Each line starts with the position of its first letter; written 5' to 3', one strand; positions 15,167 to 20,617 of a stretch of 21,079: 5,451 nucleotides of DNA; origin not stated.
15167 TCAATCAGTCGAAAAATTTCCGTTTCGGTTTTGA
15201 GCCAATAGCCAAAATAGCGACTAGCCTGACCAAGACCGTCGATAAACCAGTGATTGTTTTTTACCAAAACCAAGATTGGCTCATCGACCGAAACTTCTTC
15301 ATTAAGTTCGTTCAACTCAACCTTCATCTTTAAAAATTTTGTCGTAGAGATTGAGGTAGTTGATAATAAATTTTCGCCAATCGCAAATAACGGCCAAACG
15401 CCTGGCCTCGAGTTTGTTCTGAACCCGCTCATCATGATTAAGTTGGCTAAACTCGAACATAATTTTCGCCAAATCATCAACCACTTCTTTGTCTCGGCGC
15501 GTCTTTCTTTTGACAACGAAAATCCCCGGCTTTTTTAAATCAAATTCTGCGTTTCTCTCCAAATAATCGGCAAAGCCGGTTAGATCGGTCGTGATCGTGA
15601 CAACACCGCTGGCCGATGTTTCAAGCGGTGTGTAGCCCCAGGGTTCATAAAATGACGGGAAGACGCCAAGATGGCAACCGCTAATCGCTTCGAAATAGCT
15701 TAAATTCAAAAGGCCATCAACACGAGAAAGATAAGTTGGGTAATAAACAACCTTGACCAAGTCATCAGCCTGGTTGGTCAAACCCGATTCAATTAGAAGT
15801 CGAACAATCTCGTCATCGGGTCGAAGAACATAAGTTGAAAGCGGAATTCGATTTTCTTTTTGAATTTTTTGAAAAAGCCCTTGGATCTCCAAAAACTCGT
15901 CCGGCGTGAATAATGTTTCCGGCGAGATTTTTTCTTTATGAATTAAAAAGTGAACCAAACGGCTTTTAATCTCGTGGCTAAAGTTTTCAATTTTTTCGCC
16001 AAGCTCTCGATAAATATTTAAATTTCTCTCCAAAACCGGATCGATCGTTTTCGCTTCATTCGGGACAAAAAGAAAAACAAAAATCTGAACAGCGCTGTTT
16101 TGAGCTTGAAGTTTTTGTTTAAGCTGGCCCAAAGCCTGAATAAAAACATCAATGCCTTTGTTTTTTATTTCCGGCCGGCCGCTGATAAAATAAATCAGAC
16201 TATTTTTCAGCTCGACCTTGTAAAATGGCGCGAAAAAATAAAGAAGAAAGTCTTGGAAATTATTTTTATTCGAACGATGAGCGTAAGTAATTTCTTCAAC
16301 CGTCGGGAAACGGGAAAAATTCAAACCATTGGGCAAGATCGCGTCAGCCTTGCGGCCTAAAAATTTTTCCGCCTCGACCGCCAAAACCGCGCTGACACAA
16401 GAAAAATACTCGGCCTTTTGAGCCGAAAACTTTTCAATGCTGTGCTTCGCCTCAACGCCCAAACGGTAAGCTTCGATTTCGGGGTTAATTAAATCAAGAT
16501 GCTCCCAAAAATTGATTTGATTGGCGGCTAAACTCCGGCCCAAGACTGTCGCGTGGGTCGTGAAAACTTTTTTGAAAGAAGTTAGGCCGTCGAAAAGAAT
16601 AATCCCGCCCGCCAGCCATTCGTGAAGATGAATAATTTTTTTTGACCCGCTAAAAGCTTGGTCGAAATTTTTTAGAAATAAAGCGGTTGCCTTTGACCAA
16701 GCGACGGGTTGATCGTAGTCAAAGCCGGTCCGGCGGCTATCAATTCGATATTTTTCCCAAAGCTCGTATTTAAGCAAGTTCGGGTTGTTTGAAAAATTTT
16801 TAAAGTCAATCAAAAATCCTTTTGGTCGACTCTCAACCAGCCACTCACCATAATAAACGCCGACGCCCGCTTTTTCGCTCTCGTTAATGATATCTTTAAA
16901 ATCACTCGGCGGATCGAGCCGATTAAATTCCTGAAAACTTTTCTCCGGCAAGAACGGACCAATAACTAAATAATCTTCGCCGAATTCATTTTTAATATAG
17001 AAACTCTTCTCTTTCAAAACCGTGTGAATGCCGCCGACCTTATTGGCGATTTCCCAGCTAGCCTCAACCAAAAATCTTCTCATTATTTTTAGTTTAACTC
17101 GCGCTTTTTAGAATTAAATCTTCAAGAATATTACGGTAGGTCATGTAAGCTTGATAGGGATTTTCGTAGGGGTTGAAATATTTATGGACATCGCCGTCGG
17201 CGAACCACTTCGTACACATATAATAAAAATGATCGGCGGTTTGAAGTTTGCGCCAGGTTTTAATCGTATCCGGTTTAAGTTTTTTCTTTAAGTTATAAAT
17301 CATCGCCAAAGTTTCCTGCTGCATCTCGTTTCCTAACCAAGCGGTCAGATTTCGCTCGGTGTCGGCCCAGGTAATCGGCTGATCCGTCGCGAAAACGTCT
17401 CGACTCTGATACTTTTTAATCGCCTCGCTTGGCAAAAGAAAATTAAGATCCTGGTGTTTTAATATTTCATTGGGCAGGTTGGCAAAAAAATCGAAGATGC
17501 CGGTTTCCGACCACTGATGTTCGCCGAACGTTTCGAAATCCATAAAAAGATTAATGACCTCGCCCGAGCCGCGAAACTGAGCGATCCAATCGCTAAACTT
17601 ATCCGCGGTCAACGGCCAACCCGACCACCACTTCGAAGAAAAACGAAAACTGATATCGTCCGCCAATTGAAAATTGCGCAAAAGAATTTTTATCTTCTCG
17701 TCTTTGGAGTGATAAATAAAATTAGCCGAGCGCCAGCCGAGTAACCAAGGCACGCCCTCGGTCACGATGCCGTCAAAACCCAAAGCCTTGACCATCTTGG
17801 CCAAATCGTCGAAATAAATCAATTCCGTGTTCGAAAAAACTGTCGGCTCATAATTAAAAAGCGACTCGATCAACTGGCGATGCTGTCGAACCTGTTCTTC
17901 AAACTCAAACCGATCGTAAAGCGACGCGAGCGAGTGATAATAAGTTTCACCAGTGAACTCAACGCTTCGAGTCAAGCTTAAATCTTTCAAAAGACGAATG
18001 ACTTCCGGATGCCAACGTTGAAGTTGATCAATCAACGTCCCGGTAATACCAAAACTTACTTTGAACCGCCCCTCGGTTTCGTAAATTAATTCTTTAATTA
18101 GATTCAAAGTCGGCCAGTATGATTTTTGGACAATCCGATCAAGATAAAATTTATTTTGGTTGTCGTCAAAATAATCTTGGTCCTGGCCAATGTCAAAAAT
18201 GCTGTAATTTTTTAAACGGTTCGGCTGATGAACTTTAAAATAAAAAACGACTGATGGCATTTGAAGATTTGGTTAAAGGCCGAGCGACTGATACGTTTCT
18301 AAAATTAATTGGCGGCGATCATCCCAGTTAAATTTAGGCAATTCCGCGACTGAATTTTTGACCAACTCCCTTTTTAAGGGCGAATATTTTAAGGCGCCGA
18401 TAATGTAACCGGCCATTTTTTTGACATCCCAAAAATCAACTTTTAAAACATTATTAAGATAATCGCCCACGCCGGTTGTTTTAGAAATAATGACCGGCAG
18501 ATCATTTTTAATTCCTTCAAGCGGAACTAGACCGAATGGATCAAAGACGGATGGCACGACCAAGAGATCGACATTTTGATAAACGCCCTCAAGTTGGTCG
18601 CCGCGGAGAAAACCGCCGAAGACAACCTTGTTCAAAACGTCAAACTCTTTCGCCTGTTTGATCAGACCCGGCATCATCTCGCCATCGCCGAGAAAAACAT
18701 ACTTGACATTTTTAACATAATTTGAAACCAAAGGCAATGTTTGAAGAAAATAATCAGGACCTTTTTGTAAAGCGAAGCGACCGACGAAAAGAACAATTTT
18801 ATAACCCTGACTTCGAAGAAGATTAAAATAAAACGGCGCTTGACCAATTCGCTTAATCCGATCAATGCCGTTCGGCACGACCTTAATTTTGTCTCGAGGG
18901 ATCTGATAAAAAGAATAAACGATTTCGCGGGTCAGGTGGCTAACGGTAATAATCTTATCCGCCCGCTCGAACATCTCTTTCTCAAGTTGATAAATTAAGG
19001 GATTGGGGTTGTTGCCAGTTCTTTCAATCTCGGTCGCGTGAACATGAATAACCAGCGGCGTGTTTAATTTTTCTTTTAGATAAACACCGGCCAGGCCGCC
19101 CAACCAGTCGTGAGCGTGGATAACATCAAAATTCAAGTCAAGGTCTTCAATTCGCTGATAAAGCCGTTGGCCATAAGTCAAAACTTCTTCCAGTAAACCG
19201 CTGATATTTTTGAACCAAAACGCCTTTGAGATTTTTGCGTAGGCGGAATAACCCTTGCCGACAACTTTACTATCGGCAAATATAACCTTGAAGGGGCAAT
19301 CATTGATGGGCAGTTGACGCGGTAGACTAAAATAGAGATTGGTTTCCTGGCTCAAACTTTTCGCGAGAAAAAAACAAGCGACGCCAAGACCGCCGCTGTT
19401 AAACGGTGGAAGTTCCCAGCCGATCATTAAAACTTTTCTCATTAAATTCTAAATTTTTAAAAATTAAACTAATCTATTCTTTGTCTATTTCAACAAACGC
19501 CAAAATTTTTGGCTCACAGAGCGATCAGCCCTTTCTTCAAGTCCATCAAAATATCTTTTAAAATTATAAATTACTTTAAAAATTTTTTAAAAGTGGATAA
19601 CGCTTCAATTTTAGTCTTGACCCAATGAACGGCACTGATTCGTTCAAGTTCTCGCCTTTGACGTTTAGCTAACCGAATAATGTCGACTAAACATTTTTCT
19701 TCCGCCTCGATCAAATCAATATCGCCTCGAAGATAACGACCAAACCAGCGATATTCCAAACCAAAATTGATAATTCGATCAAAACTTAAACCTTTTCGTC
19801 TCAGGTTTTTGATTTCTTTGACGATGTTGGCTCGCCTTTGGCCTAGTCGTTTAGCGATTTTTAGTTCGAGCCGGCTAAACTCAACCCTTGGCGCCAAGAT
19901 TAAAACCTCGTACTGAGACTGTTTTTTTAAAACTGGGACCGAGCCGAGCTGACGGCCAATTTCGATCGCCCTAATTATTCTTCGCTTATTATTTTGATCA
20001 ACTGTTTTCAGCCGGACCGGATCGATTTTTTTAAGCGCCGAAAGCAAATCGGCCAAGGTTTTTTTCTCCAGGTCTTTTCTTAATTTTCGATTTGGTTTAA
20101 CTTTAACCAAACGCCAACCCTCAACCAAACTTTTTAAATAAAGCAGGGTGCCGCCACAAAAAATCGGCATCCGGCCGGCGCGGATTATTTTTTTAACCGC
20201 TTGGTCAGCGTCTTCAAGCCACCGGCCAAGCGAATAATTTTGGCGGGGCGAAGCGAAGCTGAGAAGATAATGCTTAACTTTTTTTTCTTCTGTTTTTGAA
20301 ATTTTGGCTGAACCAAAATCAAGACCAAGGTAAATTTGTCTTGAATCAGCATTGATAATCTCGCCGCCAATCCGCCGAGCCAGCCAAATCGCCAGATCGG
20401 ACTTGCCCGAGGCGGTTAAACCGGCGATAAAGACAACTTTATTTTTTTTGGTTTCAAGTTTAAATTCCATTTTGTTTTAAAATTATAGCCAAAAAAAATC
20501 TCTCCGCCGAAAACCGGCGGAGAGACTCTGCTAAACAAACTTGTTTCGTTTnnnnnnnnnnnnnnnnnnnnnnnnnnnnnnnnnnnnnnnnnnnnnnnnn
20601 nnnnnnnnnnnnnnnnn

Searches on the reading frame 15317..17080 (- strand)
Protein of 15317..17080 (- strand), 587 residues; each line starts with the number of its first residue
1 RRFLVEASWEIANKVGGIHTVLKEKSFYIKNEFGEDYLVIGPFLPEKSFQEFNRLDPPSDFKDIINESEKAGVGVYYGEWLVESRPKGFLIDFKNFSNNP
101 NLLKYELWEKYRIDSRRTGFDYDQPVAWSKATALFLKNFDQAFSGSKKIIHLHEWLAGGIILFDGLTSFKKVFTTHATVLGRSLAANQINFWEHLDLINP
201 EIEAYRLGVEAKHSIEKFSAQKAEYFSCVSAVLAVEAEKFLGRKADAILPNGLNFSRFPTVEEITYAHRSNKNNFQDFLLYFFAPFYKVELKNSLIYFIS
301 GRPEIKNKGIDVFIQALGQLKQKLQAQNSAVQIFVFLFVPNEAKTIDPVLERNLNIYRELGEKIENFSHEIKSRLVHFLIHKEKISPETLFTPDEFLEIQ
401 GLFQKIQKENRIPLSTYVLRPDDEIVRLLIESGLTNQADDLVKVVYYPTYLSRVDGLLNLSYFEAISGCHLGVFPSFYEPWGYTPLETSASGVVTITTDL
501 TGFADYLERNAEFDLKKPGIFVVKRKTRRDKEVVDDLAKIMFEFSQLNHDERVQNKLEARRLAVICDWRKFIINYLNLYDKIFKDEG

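Call 18: search_protein_families(library=pfam, proteins=[window:15317-17080:-], max_evalue=0.001)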
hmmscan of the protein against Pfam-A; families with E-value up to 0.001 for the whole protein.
window:15317-17080:- (587 aa): 4 families
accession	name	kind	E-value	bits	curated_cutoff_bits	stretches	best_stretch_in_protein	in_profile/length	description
PF05693.19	Glycogen_syn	-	1.4e-122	410.9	27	1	6-577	1-577/639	Glycogen synthase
PF00534.26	Glycos_transf_1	-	2.4e-08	34.2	26.4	1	466-511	90-135/172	Glycosyl transferases group 1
PF13692.12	Glyco_trans_1_4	-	2.7e-07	31.4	27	1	464-510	72-118/142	Glycosyl transferases group 1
PF20706.3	GT4-conflict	-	1.9e-05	24.3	26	0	465-557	278-372/385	Family 4 Glycosyltransferase in conflict systems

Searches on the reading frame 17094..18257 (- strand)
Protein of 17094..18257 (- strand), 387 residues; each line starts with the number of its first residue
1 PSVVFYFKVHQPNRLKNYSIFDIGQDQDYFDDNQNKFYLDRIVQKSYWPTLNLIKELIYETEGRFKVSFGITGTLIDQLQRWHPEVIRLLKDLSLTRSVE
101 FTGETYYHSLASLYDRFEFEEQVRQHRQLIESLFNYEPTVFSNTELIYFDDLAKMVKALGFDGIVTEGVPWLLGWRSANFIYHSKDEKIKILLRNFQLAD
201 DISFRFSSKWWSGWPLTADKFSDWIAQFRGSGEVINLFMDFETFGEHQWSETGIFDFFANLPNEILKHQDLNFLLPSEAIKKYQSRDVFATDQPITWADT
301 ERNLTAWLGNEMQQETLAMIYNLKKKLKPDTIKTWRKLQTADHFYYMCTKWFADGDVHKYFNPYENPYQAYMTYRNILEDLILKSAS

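Call 19: search_protein_families(library=pfam, proteins=[window:17094-18257:-], max_evalue=0.001)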
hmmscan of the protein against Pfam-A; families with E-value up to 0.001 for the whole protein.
window:17094-18257:- (387 aa): 1 family
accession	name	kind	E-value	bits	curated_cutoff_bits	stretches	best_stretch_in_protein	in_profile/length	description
PF03065.20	Glyco_hydro_57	-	8.3e-72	242.4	21.2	1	4-288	1-287/291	Glycosyl hydrolase family 57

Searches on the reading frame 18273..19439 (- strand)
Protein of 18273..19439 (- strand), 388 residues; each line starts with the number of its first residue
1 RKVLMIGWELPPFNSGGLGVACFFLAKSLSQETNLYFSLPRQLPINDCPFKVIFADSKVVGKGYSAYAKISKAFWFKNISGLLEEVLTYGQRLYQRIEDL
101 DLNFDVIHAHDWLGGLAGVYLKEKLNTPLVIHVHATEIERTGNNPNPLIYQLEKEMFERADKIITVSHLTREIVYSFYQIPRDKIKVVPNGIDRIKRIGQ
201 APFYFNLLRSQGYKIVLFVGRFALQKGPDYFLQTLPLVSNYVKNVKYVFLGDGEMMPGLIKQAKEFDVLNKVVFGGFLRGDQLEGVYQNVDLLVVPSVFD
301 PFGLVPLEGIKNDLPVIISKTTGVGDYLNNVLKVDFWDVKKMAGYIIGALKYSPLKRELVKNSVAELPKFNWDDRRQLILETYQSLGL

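Call 19: search_protein_families(library=pfam, proteins=[window:18273-19439:-], max_evalue=0.001)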
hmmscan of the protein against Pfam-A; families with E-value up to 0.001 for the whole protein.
window:18273-19439:- (388 aa): 8 families
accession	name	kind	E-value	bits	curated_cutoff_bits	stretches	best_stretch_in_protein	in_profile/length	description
PF00534.26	Glycos_transf_1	-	4.6e-24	85.3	26.4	1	209-362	11-168/172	Glycosyl transferases group 1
PF13439.12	Glyco_transf_4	-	2.4e-22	80.2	28.5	1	86-193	57-167/170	Glycosyltransferase Family 4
PF13692.12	Glyco_trans_1_4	-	1.1e-19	71.6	27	1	214-347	2-137/142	Glycosyl transferases group 1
PF13579.12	Glyco_trans_4_4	-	6.1e-16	59.6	29.7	1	91-191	61-158/158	Glycosyl transferase 4-like domain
PF08323.17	Glyco_transf_5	-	1.9e-13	51.1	22.7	1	2-162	1-212/239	Starch synthase catalytic domain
PF20706.3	GT4-conflict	-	1.8e-11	44.1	26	1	92-333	69-325/385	Family 4 Glycosyltransferase in conflict systems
PF13477.12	Glyco_trans_4_2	-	6.5e-05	23.6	23.4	1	78-167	53-139/139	Glycosyl transferase 4-like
PF00982.27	Glyco_transf_20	-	0.00051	19.3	32.5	1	281-361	363-448/473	Glycosyltransferase family 20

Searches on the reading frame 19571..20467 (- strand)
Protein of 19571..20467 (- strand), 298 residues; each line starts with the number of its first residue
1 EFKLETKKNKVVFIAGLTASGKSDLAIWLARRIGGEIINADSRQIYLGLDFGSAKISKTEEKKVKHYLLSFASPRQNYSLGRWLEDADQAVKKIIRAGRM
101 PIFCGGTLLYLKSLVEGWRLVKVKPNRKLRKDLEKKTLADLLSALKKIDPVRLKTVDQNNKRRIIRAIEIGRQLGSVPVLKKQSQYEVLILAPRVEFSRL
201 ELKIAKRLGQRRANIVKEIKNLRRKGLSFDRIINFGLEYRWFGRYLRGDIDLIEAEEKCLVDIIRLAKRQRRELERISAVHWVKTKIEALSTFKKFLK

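Call 19: search_protein_families(library=pfam, proteins=[window:19571-20467:-], max_evalue=0.001)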
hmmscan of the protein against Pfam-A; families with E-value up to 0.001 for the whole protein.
window:19571-20467:- (298 aa): 2 families
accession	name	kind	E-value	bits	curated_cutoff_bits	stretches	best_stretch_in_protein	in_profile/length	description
PF01715.23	IPPT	-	2.5e-47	162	23.6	1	44-271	1-237/243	IPP transferase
PF01745.22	IPT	-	0.00013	21.9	20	1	10-66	2-58/233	Isopentenyl transferase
